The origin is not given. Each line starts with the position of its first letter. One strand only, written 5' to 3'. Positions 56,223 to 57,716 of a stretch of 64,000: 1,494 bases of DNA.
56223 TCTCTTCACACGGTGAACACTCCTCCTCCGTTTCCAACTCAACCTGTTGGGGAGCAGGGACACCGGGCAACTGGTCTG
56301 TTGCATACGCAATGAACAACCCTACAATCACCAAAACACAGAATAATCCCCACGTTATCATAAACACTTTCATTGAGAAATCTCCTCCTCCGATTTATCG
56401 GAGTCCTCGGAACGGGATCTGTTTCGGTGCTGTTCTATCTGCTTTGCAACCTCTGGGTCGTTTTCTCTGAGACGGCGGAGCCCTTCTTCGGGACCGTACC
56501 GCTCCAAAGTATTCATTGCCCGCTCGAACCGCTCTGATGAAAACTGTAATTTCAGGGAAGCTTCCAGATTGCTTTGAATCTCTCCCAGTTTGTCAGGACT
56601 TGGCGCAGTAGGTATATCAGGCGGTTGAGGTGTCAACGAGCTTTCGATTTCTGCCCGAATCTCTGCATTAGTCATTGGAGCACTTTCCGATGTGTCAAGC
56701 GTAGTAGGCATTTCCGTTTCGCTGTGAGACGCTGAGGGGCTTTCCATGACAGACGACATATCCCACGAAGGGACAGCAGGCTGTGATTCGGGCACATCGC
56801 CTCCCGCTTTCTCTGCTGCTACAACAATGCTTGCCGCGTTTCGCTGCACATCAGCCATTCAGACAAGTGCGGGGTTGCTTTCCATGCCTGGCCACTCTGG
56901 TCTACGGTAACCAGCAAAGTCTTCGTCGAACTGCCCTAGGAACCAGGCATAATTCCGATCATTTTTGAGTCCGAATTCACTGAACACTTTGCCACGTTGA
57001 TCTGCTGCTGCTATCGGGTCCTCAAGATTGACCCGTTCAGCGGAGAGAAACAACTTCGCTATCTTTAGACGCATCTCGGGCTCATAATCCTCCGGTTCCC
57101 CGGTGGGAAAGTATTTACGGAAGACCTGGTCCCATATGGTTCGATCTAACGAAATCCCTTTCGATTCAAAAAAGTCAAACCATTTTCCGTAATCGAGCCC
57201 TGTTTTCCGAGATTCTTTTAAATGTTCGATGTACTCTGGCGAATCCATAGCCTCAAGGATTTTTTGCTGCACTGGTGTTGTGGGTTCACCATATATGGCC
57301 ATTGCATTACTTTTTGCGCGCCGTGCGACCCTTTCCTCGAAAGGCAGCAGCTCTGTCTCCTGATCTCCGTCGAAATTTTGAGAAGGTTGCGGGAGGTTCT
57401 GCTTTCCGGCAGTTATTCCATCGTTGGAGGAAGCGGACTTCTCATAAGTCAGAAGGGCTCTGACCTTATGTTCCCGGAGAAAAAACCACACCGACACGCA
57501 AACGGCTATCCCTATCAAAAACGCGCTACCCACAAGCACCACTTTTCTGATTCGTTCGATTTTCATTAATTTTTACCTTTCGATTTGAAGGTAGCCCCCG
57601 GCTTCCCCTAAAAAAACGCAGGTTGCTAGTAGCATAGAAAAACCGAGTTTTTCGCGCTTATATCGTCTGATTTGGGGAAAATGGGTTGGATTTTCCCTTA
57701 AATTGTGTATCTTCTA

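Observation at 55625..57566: Tightly coupled four-gene operon of uncharacterised, mostly membrane-anchored proteins; candidate undescribed system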

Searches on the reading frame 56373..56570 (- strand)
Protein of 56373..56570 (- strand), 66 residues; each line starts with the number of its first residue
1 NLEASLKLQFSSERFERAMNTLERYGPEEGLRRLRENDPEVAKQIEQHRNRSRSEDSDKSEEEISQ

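Call 79: search_solved_structures(query=A7, max_evalue=10)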
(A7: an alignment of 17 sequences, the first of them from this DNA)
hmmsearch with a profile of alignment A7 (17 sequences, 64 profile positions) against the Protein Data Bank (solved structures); distinct sequences matched with E-value up to 10: 3.
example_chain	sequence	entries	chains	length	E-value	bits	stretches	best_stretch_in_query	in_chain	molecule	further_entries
4eog_A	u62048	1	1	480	0.041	17.1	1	32-55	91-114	Putative uncharacterized protein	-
2zm5_A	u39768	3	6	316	0.21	14.8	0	34-55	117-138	tRNA delta(2)-isopentenylpyrophosphate transferase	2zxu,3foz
2kvo_A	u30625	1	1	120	0.99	12.7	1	17-36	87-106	Photosystem II reaction center psb28 protein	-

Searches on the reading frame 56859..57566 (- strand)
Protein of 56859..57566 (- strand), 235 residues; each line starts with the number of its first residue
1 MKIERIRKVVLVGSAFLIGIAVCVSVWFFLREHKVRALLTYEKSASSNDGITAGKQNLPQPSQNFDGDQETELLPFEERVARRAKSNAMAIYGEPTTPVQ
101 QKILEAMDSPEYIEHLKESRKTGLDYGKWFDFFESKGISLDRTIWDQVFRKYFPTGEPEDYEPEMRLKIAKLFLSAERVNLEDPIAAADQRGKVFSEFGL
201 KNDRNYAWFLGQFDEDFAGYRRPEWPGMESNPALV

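Call 3: search_protein_families(library=pfam, proteins=[window:56859-57566:-], max_evalue=1)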
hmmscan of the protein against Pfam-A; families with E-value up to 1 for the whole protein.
window:56859-57566:- (235 aa): 1 family
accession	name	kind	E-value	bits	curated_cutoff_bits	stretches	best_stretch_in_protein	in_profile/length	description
PF24343.1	OB_DEPS-1_1st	-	0.21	12.7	27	1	63-135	9-69/84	P-granule-associated protein DEPS-1, first OB-fold domain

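Call 4: search_protein_families(library=ncbifam, proteins=[window:56859-57566:-], max_evalue=1)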
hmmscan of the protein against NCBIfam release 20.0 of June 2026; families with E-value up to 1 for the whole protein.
window:56859-57566:- (235 aa): 0 families

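Call 8: find_homologous_proteins(query=window:56859-57566:-, max_evalue=0.01)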
Query window:56859-57566:- (235 aa): 55 proteins with E <= 0.01 among 385 candidates.
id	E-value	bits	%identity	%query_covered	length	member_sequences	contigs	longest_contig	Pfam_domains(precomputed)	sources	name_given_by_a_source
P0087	1.0e-155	534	100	100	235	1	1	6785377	-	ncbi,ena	-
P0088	7.4e-66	240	54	100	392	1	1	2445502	-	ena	-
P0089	2.6e-64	235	53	96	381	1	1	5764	-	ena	-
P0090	1.3e-61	226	53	100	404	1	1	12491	-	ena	-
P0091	2.3e-61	225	52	98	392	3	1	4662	-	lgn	-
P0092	2.5e-61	225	51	100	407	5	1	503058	-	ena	-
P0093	6.1e-61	224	54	94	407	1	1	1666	-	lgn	-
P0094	7.7e-61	224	53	100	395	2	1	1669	-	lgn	-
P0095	8.7e-61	223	51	100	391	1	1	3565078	-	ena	-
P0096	2.8e-60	222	51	100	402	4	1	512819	-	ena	-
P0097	6.0e-60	221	52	96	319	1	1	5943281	-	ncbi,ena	-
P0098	1.5e-59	219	51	100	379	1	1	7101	-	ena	-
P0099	1.9e-59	219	54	94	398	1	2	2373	-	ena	-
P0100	2.2e-59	219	49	100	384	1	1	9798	-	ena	-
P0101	2.8e-59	218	51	100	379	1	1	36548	-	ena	-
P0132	3.9e-43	166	44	97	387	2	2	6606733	-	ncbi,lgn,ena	-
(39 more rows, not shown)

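Call 9: find_encoding_contigs(protein=P0087, flank=10000, max_places=3)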
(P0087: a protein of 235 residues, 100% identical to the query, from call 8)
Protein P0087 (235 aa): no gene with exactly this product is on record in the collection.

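Call 30: search_protein_families(library=padloc, proteins=[P0088, window:56859-57566:-], max_evalue=1)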
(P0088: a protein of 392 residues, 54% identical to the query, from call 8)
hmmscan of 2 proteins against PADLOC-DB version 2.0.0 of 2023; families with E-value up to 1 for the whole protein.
P0088 (392 aa): 0 families

window:56859-57566:- (235 aa): 0 families

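Call 31: search_protein_families(library=phrogs, proteins=[P0088], max_evalue=1)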
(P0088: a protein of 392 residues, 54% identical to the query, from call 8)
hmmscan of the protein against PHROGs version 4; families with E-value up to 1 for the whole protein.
P0088 (392 aa): 0 families

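Call 32: predict_structure(alignment_id=A3)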
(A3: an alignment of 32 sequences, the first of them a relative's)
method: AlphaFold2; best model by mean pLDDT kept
length: 392 residues; sequences in the alignment: 32
mean_pLDDT: 72.9   pTM: 0.48
mean pLDDT of the five models: 72.9, 70.8, 70.7, 68.3, 67.8
residues with pLDDT >= 90: 167; 70-90: 89; 50-70: 23; < 50: 113
segments of 3 or more residues with pLDDT < 50: 36-70, 257-330, 389-392
pLDDT, mean of each block of 10 residues (from residue 1): 72 85 82 50 30 31 40 86 95 96 97 94 88 96 91 91 96 97 95 97 95 92 81 95 97 63 36 37 33 32 33 32 37 63 81 89 92 87 62 43
secondary structure, 60 per line:
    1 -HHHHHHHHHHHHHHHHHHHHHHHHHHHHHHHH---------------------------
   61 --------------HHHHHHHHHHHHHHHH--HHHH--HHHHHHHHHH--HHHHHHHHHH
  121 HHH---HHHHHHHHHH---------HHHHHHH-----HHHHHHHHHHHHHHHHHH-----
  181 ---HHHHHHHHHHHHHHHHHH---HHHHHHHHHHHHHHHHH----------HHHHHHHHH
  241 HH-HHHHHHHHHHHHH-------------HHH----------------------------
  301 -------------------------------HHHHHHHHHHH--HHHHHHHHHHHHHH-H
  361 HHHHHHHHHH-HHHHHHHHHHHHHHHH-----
elements in order: H2-33 H75-90 H93-96 H99-108 H111-123 H127-136 H146-152 H158-175 H184-201 H205-221 H232-242 H244-256 H332-342 H345-358 H360-370 H372-387

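Call 34: fold_search(model_id=the predicted structure, library=pdb)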
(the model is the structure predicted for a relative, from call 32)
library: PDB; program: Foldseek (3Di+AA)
matches with E <= 10: 68; with E <= 0.001: 0
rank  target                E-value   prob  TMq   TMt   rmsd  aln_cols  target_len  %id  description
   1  3ppb_A                2.1e+00  0.12  0.14  0.26  13.8       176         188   15  Crystal structure of a putative tetR family transcription regulator (Shew_3104) from SHEWANELLA SP. PV-4 at 2.10 A res (released 2010-12-29)
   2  9jpj_J                2.3e+00  0.04  0.10  0.15  16.6       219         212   16  Crystal structure of DhdR in complex with DNA (released 2024-11-06)
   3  6dg6_A                2.7e+00  0.09  0.11  0.29  10.9       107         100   10  Structure of a de novo designed Interleukin-2/Interleukin-15 mimetic (released 2019-01-16)
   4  9jpj_L                2.8e+00  0.06  0.13  0.19  15.1       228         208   11  Crystal structure of DhdR in complex with DNA (released 2024-11-06)
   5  9qlf                  2.9e+00  0.06  0.08  0.03  14.2       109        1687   14  Human myoferlin (1-1997) in complex with an MSP2N2 lipid nanodisc (25 mol% DOPS, 5 mol% PI(4,5)P2 and 5 mol% Cholesterol (released 2025-06-04)
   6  5h4v_B                3.1e+00  0.08  0.17  0.15  12.7       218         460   10  Structure of glutamyl-tRNA synthetase (Xoo1504) from Xanthomonas oryzae pv. oryzae (released 2017-10-11)
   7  1ohu_A                3.1e+00  0.06  0.13  0.22  15.0       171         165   13  Structure of Caenorhabditis elegans CED-9 (released 2003-08-14)
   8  2np3_A                3.6e+00  0.06  0.10  0.22  13.1       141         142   15  Crystal structure of TetR-family regulator (SCO0857) from Streptomyces coelicolor A3. (released 2006-11-28)
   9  9jpj_I                3.6e+00  0.03  0.10  0.15  16.6       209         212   13  Crystal structure of DhdR in complex with DNA (released 2024-11-06)
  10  4gcl_A                4.0e+00  0.08  0.13  0.22  12.7       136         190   14  structure of no-dna factor (released 2013-06-19)
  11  6rag_B                4.0e+00  0.04  0.11  0.08  23.5       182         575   13  Heterodimeric ABC exporter TmrAB in inward-facing wide conformation under turnover conditions (released 2019-07-31)
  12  6dg5_A                4.2e+00  0.07  0.10  0.30   9.7        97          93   11  Structure of a de novo designed Interleukin-2/Interleukin-15 mimetic complex with IL-2Rb and IL-2Rg (released 2019-01-16)
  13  9gtv_A                4.2e+00  0.05  0.12  0.22  16.5       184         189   12  Crystal structure of RamR with Tyr59 replaced with para-boronophenylalanine (boronate form) (released 2024-12-25)
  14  9qle                  4.2e+00  0.03  0.07  0.02  14.4       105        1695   14  Human myoferlin (1-1997) in complex with an MSP2N2 lipid nanodisc (15 mol% DOPS, 2 mol% PI(4,5)P2) (released 2025-06-04)
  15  4y5i_B                4.4e+00  0.03  0.11  0.15  18.3       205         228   13  Crystal structure of C-terminal modified Tau peptide-hybrid 126B with 14-3-3sigma (released 2016-01-13)
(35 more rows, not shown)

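Call 45: search_solved_structures(query=A3, max_evalue=10)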
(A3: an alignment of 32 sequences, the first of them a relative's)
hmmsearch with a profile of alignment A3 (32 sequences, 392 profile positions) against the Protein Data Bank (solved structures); distinct sequences matched with E-value up to 10: 0.

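Call 48: search_protein_representatives(alignment_id=A3)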
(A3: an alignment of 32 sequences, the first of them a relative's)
Query: 32 sequences, 392 profile positions. Proteins with E-value up to 0.001 (for the whole library): 450; up to 1e-10: 249; up to 1e-30: 82. The best 150 are listed.
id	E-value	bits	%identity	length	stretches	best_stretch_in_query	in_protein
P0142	7.2e-174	595.3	-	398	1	1-391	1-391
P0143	4.1e-160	550.0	-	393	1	1-389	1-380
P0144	1.8e-146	505.1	-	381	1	1-392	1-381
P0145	4.6e-142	490.6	-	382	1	1-391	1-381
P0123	2.7e-141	488.0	-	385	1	1-387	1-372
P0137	3.6e-139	481.0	-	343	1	48-392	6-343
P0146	3.2e-125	435.1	-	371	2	84-388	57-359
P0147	8.3e-109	381.1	-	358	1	22-392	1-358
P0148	7.0e-105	368.1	-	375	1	5-389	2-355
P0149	9.1e-103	361.2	-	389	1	6-391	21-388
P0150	1.3e-96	340.9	-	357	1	5-391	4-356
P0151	7.9e-91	321.9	-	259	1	1-255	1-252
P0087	1.2e-89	318.0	-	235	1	1-236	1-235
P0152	1.2e-89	318.0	-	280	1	166-389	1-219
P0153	2.3e-73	264.3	-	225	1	1-235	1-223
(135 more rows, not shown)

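Call 50: search_protein_families(library=pfam, alignment_id=A4, max_evalue=0.01)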
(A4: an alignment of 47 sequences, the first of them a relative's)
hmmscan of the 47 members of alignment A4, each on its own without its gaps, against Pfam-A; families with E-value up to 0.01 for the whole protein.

A. member 1, P0177 (413 aa): 0 families

B. families by the number of members that match (of 47 scanned): 7 families
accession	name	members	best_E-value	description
PF07037.17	YfeC-like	1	0.0001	Transcription regulator YfeC-like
PF05823.17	Gp-FAR-1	1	0.00086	Nematode fatty acid retinoid binding protein (Gp-FAR-1)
PF23220.1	HAT_Syf1_M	1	0.0038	Pre-mRNA-splicing factor SYF1 middle HAT repeat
PF09586.16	YfhO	1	0.0044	Bacterial membrane protein YfhO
PF13499.12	EF-hand_7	1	0.0064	EF-hand domain pair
PF06757.18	Ins_allergen_rp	1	0.0065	Insect allergen related repeat, nitrile-specifier detoxification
PF04987.19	PigN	1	0.007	Phosphatidylinositolglycan class N (PIG-N)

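Call 57: list_cluster_members(proteins=[window:56862-57566:-, window:56373-56858:-, window:56143-56373:-, window:55628-56143:-])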
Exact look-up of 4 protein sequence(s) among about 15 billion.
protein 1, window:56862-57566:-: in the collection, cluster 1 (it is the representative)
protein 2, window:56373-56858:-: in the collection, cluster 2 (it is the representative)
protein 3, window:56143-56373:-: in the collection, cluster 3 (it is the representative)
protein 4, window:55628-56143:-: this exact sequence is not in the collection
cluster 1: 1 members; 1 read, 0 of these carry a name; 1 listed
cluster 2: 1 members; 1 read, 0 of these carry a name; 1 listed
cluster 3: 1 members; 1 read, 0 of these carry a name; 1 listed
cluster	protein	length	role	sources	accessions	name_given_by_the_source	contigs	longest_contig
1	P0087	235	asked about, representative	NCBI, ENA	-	-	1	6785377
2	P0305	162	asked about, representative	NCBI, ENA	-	-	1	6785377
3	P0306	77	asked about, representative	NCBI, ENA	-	-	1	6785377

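Call 58: fold_search(model_id=the predicted structure, library=viral)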
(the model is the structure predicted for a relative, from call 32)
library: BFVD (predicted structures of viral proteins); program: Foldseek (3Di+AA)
matches with E <= 10: 56; with E <= 0.001: 0
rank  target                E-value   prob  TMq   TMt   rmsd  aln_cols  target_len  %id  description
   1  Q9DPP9                2.1e-01  0.15  0.11  0.15  25.0       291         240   14  UL51 virion phosphoprotein [Meleagrid herpesvirus 1]
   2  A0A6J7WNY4            8.8e-01  0.08  0.11  0.06  26.1       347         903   12  Uncharacterized protein [uncultured Caudovirales phage]
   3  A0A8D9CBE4            1.0e+00  0.09  0.09  0.19  16.6       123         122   13  Gp112 [uncultured marine phage]
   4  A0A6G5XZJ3            1.0e+00  0.09  0.09  0.13  19.0       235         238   10  (no name in the UniProt tables at hand)
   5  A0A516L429            1.0e+00  0.06  0.10  0.04  23.6       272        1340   10  (no name in the UniProt tables at hand)
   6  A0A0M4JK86            2.3e+00  0.03  0.09  0.08  33.2       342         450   15  (no name in the UniProt tables at hand)
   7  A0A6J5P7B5            2.3e+00  0.02  0.06  0.10  40.5       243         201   12  Uncharacterized protein [uncultured Caudovirales phage]
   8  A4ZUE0                2.7e+00  0.08  0.11  0.27  11.5       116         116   17  Uncharacterized protein OR117 [Acidianus bottle-shaped virus (isolate Italy/Pozzuoli)]
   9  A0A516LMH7            3.2e+00  0.02  0.07  0.11  29.0       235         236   11  (no name in the UniProt tables at hand)
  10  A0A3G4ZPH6            3.5e+00  0.04  0.10  0.09  28.5       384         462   10  Uncharacterized protein [Terrestrivirus sp.]
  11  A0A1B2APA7            3.5e+00  0.02  0.12  0.07  32.9       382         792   11  (no name in the UniProt tables at hand)
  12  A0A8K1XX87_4          3.9e+00  0.01  0.10  0.04  29.1       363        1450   11  (no name in the UniProt tables at hand)
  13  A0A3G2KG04            4.1e+00  0.02  0.11  0.11  20.4       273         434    9  Uncharacterized protein [Arthrobacter phage Faja]
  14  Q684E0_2              4.3e+00  0.03  0.09  0.04  34.0       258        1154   16  (no name in the UniProt tables at hand)
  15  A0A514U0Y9            4.3e+00  0.02  0.09  0.12  19.4       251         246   11  Uncharacterized protein [Gordonia phage Phendrix]
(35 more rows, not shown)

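Call 66: find_related_loci(query=A3, collection=viral_contigs, flank=5000)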
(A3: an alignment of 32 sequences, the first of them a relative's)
Query A3 (392 aa) in viral_contigs; peptide patterns used: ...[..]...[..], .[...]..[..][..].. (x = any residue, [..] = any of these).
47 stretches matched a pattern, but none encodes a relative of the query by tblastn (E <= 1e-3).

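Call 67: find_related_loci(query=A3, collection=metagenome_contigs, flank=4000)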
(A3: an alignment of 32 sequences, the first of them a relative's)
Query A3 (392 aa) in metagenome_contigs; peptide patterns used: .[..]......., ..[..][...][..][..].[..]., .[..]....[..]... (x = any residue, [..] = any of these).
266 stretches matched a pattern; 7 encode a relative of the query (tblastn E <= 1e-3); 7 distinct loci.
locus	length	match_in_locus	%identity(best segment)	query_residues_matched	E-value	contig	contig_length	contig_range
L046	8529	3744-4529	31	102-390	1e-25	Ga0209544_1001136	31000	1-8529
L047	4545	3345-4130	31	102-390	9e-26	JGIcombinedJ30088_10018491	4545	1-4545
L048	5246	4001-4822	32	99-392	5e-20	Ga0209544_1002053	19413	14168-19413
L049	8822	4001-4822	32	99-392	5e-20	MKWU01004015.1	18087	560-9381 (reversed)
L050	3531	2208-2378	61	328-384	2e-18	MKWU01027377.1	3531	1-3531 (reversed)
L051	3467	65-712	26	148-380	4e-14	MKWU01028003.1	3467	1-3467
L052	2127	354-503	55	342-392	3e-11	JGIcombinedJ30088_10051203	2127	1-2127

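Call 82: find_encoding_contigs(protein=P0088, flank=8000, max_places=2)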
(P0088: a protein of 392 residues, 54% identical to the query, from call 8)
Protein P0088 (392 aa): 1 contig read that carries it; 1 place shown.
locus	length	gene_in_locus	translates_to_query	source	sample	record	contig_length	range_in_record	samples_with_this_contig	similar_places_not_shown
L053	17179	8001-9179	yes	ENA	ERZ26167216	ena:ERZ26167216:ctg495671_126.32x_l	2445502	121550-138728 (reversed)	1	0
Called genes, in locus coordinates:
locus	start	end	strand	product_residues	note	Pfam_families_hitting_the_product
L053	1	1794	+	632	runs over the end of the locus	PF00593:TonB_dep_Rec_b-barrel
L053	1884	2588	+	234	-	PF01618:MotA_ExbB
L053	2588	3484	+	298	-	PF03544:TonB_C (weak)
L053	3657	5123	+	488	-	PF07719:TPR_2 (faint), PF13181:TPR_8 (faint), PF13428:TPR_14 (faint), PF13432:TPR_16 (faint), PF00515:TPR_1 (faint), PF13431:TPR_17 (faint), PF14559:TPR_19 (faint), PF13174:TPR_6 (weak), +2 more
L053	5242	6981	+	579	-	PF00528:BPD_transp_1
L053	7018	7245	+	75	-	-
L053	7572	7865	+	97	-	-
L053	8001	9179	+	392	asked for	-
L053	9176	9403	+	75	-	-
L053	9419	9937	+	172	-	-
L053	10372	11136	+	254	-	PF01261:AP_endonuc_2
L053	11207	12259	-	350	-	PF01408:GFO_IDH_MocA, PF03447:NAD_binding_3 (weak), PF02894:GFO_IDH_MocA_C, PF22725:GFO_IDH_MocA_C3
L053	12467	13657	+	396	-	PF02771:Acyl-CoA_dh_N, PF02770:Acyl-CoA_dh_M, PF00441:Acyl-CoA_dh_1, PF08028:Acyl-CoA_dh_2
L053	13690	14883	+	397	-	PF02515:CoA_transf_3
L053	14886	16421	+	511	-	PF02113:Peptidase_S13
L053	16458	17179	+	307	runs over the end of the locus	PF02585:PIG-L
